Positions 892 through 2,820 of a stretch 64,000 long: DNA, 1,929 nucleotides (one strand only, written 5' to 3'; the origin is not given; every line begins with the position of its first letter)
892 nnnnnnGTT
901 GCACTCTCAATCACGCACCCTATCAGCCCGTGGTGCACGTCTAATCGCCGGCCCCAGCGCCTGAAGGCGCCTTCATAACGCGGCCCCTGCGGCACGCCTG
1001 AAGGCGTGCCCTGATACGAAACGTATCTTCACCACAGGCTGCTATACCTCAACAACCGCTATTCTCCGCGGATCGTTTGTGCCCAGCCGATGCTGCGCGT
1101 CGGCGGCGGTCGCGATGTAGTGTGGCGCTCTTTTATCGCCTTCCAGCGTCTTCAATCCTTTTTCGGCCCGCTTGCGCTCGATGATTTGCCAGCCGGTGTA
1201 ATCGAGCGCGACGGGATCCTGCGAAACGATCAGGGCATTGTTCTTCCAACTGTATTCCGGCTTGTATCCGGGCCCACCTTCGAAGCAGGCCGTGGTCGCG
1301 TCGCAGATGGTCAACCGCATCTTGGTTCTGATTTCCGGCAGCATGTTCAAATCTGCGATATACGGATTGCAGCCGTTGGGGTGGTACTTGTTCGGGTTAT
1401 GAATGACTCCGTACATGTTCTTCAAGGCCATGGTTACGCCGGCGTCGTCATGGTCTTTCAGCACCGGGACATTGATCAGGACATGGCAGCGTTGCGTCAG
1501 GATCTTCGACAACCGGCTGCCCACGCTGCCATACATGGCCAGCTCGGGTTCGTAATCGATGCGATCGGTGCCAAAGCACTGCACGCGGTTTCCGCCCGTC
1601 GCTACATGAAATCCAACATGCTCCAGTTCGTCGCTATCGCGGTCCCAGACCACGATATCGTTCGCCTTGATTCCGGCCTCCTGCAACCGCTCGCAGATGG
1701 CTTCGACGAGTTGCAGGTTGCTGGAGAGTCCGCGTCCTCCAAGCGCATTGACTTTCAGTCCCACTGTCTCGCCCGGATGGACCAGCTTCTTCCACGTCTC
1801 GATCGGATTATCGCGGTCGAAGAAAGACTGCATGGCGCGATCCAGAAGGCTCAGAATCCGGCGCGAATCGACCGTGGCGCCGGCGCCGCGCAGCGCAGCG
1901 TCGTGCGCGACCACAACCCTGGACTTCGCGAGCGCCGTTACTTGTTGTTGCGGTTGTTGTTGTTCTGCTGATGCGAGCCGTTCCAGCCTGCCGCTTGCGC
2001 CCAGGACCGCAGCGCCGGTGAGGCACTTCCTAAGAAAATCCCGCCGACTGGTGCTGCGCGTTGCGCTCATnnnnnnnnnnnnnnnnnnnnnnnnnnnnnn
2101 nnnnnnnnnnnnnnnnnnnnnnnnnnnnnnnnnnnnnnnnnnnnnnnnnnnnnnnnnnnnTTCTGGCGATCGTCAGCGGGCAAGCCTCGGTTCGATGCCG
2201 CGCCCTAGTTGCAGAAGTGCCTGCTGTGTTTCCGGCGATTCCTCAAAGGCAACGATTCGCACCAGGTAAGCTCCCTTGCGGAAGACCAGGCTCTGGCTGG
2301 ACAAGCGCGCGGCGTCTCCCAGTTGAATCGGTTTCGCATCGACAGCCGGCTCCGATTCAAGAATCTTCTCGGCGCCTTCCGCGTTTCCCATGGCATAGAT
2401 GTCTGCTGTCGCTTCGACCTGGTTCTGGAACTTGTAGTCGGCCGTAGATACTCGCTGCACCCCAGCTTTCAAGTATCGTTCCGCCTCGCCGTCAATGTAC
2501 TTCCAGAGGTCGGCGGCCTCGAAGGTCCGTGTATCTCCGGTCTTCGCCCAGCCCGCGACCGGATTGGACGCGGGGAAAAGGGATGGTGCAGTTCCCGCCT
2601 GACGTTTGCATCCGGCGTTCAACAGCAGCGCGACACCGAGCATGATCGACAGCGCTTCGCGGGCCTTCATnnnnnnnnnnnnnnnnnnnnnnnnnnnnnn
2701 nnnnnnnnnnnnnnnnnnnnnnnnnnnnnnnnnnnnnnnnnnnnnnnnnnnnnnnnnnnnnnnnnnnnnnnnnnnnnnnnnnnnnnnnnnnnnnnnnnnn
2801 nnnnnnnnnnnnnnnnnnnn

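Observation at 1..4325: Operon coupling a NapH-NapG-like fused polyferredoxin to a lipoprotein, a Tat-signal DUF362 protein and a Tat-signal radical SAM enzyme: candidate periplasm-facing radical-SAM redox system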

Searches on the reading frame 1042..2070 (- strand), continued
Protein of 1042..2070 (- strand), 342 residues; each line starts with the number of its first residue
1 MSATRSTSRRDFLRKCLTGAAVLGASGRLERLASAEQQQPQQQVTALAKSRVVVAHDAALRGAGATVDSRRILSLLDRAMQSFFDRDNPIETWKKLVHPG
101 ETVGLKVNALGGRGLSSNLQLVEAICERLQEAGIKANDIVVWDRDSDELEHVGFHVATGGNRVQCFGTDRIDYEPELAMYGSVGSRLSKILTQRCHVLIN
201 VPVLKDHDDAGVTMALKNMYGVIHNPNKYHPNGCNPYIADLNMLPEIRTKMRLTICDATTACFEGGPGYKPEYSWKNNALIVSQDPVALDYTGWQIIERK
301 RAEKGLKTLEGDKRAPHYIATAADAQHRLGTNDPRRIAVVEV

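Call 76: predict_structure(alignment_id=A5)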
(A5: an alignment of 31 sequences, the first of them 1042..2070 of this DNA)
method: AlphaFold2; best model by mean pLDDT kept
length: 342 residues; sequences in the alignment: 31
mean_pLDDT: 76.6   pTM: 0.78
mean pLDDT of the five models: 76.6, 70.7, 68.4, 66.8, 61.0
residues with pLDDT >= 90: 140; 70-90: 94; 50-70: 41; < 50: 67
segments of 3 or more residues with pLDDT < 50: 1-9, 16-46, 222-243
pLDDT, mean of each block of 10 residues (from residue 1): 41 48 39 35 56 96 86 98 96 96 89 81 97 96 86 86 83 56 55 85 81 72 42 46 65 92 70 88 94 93 91 84 81 95 96
secondary structure, 60 per line:
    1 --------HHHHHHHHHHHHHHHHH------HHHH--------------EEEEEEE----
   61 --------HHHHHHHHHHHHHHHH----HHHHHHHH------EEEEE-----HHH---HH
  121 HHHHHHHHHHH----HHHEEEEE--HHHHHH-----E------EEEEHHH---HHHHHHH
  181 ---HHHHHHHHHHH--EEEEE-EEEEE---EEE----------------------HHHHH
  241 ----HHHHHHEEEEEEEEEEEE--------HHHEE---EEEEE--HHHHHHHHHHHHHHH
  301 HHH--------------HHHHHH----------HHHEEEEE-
elements in order: H9-25 H32-35 E50-56 H69-84 H89-96 E103-107 H119-131 E139-143 H146-151 E164-167 H174-180 H184-194 E197-201 E203-207 E211-213 H236-240 H245-250 E251-262 E279-283 H286-303 H318-323 E337-341
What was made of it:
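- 1042..2070 (-): DUF362 protein, 342 aa, with a Tat signal (aa 1-35, nt 1966-2070: SRRDFLR ... ASA|E). AF2 model pLDDT 76.6 (call 76).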

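Call 83: fold_search(model_id=the predicted structure, library=pdb)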
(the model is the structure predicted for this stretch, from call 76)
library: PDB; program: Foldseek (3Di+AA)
matches with E <= 10: 792; with E <= 0.001: 5
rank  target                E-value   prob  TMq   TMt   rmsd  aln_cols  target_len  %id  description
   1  9q3j_G                7.4e-05  1.00  0.37  0.29   5.7       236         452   13  Structures of LarA-like nickel-pincer nucleotide cofactor-utilizing enzyme with a single catalytic histidine residue f (released 2025-09-17)
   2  7s91                  2.7e-04  1.00  0.40  0.35   8.7       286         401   14  Structure of the malate racemase mar2 apoprotein from Thermoanaerobacterium thermosaccharolyticum at 2.25 angstroms reso (released 2021-10-13)
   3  9q3k_A                3.2e-04  1.00  0.40  0.30  15.2       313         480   12  Structure of LarA-like nickel-pincer nucleotide cofactor-utilizing enzyme with a single catalytic histidine residue fr (released 2025-09-24)
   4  9q3j_E                8.1e-04  1.00  0.38  0.30   5.1       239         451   13  Structures of LarA-like nickel-pincer nucleotide cofactor-utilizing enzyme with a single catalytic histidine residue f (released 2025-09-17)
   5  9q3j_D                9.1e-04  0.99  0.29  0.23   9.0       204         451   15  Structures of LarA-like nickel-pincer nucleotide cofactor-utilizing enzyme with a single catalytic histidine residue f (released 2025-09-17)
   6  6d6z                  1.0e-03  1.00  0.42  0.37   5.7       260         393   12  Structure of the malate racemase apoprotein from Thermoanaerobacterium thermosaccharolyticum (released 2019-04-24)
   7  9q3j_A                1.1e-03  1.00  0.37  0.29   8.6       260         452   13  Structures of LarA-like nickel-pincer nucleotide cofactor-utilizing enzyme with a single catalytic histidine residue f (released 2025-09-17)
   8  9q3j_H                1.4e-03  1.00  0.38  0.30   5.3       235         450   13  Structures of LarA-like nickel-pincer nucleotide cofactor-utilizing enzyme with a single catalytic histidine residue f (released 2025-09-17)
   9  9eia_B                3.1e-03  1.00  0.42  0.34   5.6       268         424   11  A broad-substrate spectrum lactate racemase A from Isosphaera pallida in complex with copurified D-lactate (released 2025-01-29)
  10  9eid                  7.4e-03  0.99  0.41  0.35   5.8       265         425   14  A broad-substrate spectrum lactate racemase A from Isosphaera pallida in complex with D-2-Hydroxybutyrate (released 2025-01-29)
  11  9eia_A                1.6e-02  0.97  0.38  0.32   6.0       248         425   12  A broad-substrate spectrum lactate racemase A from Isosphaera pallida in complex with copurified D-lactate (released 2025-01-29)
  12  1w6u_D                1.8e-02  0.21  0.21  0.24  14.6       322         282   13  Structure of human DECR ternary complex (released 2004-10-28)
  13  9ko3_B                3.6e-02  0.57  0.23  0.41   9.8       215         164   12  Crystal structure of Agrobacterium tumefaciens PmtA with SAH (released 2025-04-23)
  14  5kok_A                3.9e-02  0.25  0.23  0.23  17.9       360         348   11  Pavine N-methyltransferase in complex with Tetrahydropapaverine and S-adenosylhomocysteine pH 7.25 (released 2016-09-07)
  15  7ucw_A                3.9e-02  0.18  0.21  0.24  14.4       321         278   13  Structure of mouse Decr1 in complex with 2'-5' oligoadenylate (released 2023-03-22)
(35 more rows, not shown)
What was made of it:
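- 1042..2070 (-): Best PDB fold matches are LarA-family enzymes (call 83).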

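Call 111: find_encoding_contigs(protein=P0430, flank=9000, max_places=2)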
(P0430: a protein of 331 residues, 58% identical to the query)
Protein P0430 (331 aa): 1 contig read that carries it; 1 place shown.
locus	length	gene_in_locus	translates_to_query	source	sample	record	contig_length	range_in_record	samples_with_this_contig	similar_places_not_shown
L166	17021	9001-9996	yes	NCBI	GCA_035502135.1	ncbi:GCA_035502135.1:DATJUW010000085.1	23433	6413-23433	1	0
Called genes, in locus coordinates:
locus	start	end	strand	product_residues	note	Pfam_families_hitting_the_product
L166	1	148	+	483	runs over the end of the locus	PF00909:Ammonium_transp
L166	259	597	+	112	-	PF00543:P-II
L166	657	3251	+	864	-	PF03445:DUF294 (faint), PF08335:GlnD_UR_UTase, PF01966:HD (weak), PF24931:ACT_ACR9_3rd (weak), PF01842:ACT (weak)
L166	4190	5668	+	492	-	PF00171:Aldedh, PF05893:LuxC (weak)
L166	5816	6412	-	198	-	PF02441:Flavoprotein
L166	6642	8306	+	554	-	PF12801:Fer4_5, PF25160:LdpA_Fe-S-bd (faint), PF13484:Fer4_16 (faint), PF13183:Fer4_8 (faint), PF00037:Fer4 (weak), PF12838:Fer4_7 (weak), PF00037:Fer4 (weak), PF12797:Fer4_2 (weak), +5 more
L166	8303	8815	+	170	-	PF20244:DUF6599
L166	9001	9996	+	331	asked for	PF04015:DUF362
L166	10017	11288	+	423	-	PF04055:Radical_SAM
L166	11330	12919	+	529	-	PF01875:Memo, PF01871:AMMECR1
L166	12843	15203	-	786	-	PF01564:Spermine_synth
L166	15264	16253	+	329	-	PF04015:DUF362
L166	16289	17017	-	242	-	PF06271:RDD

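Call 112: find_encoding_contigs(protein=P0391, flank=9000, max_places=2)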
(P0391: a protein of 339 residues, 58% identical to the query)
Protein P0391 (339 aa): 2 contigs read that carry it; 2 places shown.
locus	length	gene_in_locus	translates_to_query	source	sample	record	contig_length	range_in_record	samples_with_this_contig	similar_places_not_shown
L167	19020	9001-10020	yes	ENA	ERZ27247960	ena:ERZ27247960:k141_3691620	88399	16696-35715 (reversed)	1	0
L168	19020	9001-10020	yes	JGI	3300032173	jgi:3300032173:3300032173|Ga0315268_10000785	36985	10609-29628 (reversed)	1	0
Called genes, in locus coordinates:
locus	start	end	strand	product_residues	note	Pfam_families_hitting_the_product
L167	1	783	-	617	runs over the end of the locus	-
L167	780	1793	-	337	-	PF13623:SurA_N_2, PF13624:SurA_N_3, PF13145:Rotamase_2, PF13616:Rotamase_3 (faint), PF00639:Rotamase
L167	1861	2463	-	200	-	PF14537:Cytochrom_c3_2 (faint), PF14522:Cytochrome_C7 (faint), PF22113:Mtrc-MtrF_II-IV_dom (faint), PF09699:Paired_CXXCH_1 (faint)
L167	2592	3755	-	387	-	PF02393:US22 (faint), PF06739:SBBP (faint), PF08450:SGL (faint), PF25021:TEN_NHL (faint), PF01436:NHL (faint), PF01731:Arylesterase (faint), PF17170:DUF5128 (weak)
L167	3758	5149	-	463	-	PF02085:Cytochrom_CIII (faint), PF14522:Cytochrome_C7 (faint), PF14537:Cytochrom_c3_2 (faint), PF09699:Paired_CXXCH_1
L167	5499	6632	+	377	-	PF05990:DUF900, PF12697:Abhydrolase_6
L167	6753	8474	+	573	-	PF12801:Fer4_5, PF13484:Fer4_16 (faint), PF25160:LdpA_Fe-S-bd (faint), PF13187:Fer4_9 (faint), PF00037:Fer4, PF12838:Fer4_7 (weak), PF12797:Fer4_2 (weak), PF00037:Fer4 (weak), +4 more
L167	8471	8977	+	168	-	PF20244:DUF6599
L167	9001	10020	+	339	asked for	PF04015:DUF362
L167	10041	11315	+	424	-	PF04055:Radical_SAM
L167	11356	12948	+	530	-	PF01875:Memo, PF01871:AMMECR1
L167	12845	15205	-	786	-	PF01564:Spermine_synth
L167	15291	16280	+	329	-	PF04015:DUF362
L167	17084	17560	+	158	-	PF07238:PilZ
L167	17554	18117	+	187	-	PF07238:PilZ (weak)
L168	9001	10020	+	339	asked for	PF04015:DUF362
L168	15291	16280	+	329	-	PF04015:DUF362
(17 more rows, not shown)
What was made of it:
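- The seven-gene arrangement, with the polyferredoxin stop overlapping the DUF6599 start and the DUF362 and radical SAM genes following closely, is kept down to 58% DUF362 identity (calls 111, 112).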

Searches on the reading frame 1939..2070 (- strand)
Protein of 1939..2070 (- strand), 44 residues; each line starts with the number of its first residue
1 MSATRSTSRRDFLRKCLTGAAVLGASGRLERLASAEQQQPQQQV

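Call 87: search_protein_families(library=ncbifam, proteins=[window:1939-2070:-], max_evalue=1)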
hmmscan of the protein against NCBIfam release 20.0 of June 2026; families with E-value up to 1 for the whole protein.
seq(44 aa): 2 families
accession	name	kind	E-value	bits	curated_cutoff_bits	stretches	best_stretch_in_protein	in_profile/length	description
TIGR01409.1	TAT_signal_seq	domain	5.2e-05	23.4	16.7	1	7-34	1-28/29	twin-arginine translocation signal domain-containing protein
TIGR02811.1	formate_TAT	hypoth_equivalog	0.0021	18.3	48.45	1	5-40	7-42/66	formate dehydrogenase region TAT target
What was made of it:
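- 1042..2070 (-): TIGR01409, 23.4 bits against a cut-off of 16.7 (call 87).
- Checked: ASA|E. It scores 23.4 bits on TIGR01409 (cut-off 16.7; call 87).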

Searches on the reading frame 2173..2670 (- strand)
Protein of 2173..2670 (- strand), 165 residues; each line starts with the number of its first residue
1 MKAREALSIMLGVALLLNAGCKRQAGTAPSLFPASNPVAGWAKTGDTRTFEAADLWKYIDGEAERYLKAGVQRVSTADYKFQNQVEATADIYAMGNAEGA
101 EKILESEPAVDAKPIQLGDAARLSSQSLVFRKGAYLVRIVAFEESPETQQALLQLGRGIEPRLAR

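Call 5: search_protein_families(library=pfam, proteins=[window:2173-2670:-], max_evalue=0.01)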
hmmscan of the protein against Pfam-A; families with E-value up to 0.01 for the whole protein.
window:2173-2670:- (165 aa): 1 family
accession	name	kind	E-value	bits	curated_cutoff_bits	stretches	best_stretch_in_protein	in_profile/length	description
PF20244.3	DUF6599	-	8.2e-20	71.6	27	1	39-159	2-124/186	Family of unknown function (DUF6599)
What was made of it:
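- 2173..2670 (-): DUF6599 protein, 165 aa, with an N-terminal signal ending LLNAG|C (aa 1-20, nt 2611-2670). It is a putative lipoprotein. Its start overlaps the polyferredoxin stop codon. PF20244, E = 8e-20 (call 5).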

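Call 6: search_protein_families(library=ncbifam, proteins=[window:2173-2670:-], max_evalue=0.01)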
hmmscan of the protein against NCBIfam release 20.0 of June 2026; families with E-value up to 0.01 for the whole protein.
window:2173-2670:- (165 aa): 0 families

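Call 10: find_encoding_contigs(protein=window:2173-2670:-, flank=10000, max_places=10)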
Protein window:2173-2670:- (165 aa): 1 contig read that carries it; 1 place shown.
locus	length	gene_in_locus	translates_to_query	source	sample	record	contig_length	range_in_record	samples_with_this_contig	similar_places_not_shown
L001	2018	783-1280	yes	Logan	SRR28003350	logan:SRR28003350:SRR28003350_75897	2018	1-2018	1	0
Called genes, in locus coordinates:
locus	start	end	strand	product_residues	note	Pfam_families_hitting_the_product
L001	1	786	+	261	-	?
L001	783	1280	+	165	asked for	PF20244:DUF6599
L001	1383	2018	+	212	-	?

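Call 32: search_solved_structures(query=window:2173-2670:-, max_evalue=10)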
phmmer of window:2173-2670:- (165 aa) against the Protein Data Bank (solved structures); distinct sequences matched with E-value up to 10: 2.
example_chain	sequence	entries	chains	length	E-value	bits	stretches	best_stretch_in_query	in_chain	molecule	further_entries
4y6c_A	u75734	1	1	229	0.025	18.1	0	84-131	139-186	ANSERINA PUTATIVE KINESIN LIGHT chain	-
4y6w_A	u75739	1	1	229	0.044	17.3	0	85-131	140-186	NaB(AB)3ACb - light chain TPR-like repeats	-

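Call 97: predict_structure(protein=window:2173-2670:-)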
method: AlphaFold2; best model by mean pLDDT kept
length: 165 residues; sequences in the alignment: 1
mean_pLDDT: 54.2   pTM: 0.51
mean pLDDT of the five models: 54.2, 36.6, 35.4, 33.3, 32.6
residues with pLDDT >= 90: 0; 70-90: 32; 50-70: 71; < 50: 62
segments of 3 or more residues with pLDDT < 50: 1-47, 96-98, 106-116
pLDDT, mean of each block of 10 residues (from residue 1): 40 34 29 30 43 66 66 55 63 57 49 44 66 72 74 75 64
secondary structure, 60 per line:
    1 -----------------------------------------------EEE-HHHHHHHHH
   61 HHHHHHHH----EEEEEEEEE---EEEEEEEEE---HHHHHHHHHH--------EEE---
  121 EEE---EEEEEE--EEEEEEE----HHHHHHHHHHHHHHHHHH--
elements in order: E48-50 H52-68 E73-81 E85-93 H97-106 E115-117 E121-123 E127-132 E135-141 H146-163

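Call 100: fold_search(model_id=the predicted structure, library=pdb)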
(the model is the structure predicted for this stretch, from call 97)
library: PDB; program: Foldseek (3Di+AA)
matches with E <= 10: 943; with E <= 0.001: 0
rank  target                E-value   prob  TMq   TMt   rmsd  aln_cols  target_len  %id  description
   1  3v7b_B                3.3e-02  0.95  0.32  0.37   4.4        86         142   20  Dip2269 protein from corynebacterium diphtheriae (released 2012-01-11)
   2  5xsi_A                1.2e-01  0.51  0.27  0.16  10.1       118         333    9  The catalytic domain of GdpP (released 2018-01-31)
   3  9qup_B                1.3e-01  0.28  0.25  0.24  13.0       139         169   12  Tb(III)-bound de novo protein scaffold TFD-EE MPNN (released 2025-11-19)
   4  1q9u_A                1.7e-01  0.12  0.16  0.19  14.8       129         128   12  Crystal structure of uncharacterized conserved protein DUF302 from Bacillus stearothermophilus (released 2004-03-02)
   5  8ure_A                1.8e-01  0.66  0.33  0.15   8.6       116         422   16  CryoEM Structure of Allosterically Switchable De Novo Protein sr312, in Open State with Effector Peptide (released 2024-08-14)
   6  3x05_B                2.0e-01  0.10  0.17  0.11  15.5       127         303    5  Crystal structure of PIP4KIIBETA T201M complex with AMP (released 2015-10-14)
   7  7jnt_B                2.0e-01  0.08  0.15  0.09  15.4       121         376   16  CRYSTAL STRUCTURE OF RHO-ASSOCIATED PROTEIN KINASE 2 (ROCK2) IN COMPLEX WITH A POTENT AND SELECTIVE DUAL ROCK INHIBITO (released 2020-09-02)
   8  1d1j_A                2.1e-01  0.10  0.15  0.18  13.2       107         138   10  CRYSTAL STRUCTURE OF HUMAN PROFILIN II (released 2000-12-22)
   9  7a67_B                2.5e-01  0.23  0.20  0.35  11.4        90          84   19  Pcc1Pcc2 complex (released 2022-03-23)
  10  9qup_A                2.5e-01  0.16  0.23  0.23  12.8       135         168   12  Tb(III)-bound de novo protein scaffold TFD-EE MPNN (released 2025-11-19)
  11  7jov_B                2.5e-01  0.08  0.15  0.09  15.4       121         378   16  CRYSTAL STRUCTURE OF RHO-ASSOCIATED PROTEIN KINASE 2 (ROCK2) IN COMPLEX WITH A PHENYLPYRAZOLE AMIDE INHIBITOR (released 2020-09-02)
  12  2qb7_B                2.7e-01  0.35  0.29  0.14  10.3       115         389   11  Saccharomyces cerevisiae cytosolic exopolyphosphatase, phosphate complex (released 2007-12-11)
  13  7jov_D                2.7e-01  0.08  0.15  0.09  15.4       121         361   16  CRYSTAL STRUCTURE OF RHO-ASSOCIATED PROTEIN KINASE 2 (ROCK2) IN COMPLEX WITH A PHENYLPYRAZOLE AMIDE INHIBITOR (released 2020-09-02)
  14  8kck                  3.2e-01  0.35  0.31  0.25   8.3       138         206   14  De novo design protein -N9 (released 2024-08-14)
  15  2waq_L                3.2e-01  0.33  0.24  0.38  10.8        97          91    6  The complete structure of the archaeal 13-subunit DNA-directed RNA Polymerase (released 2009-05-19)
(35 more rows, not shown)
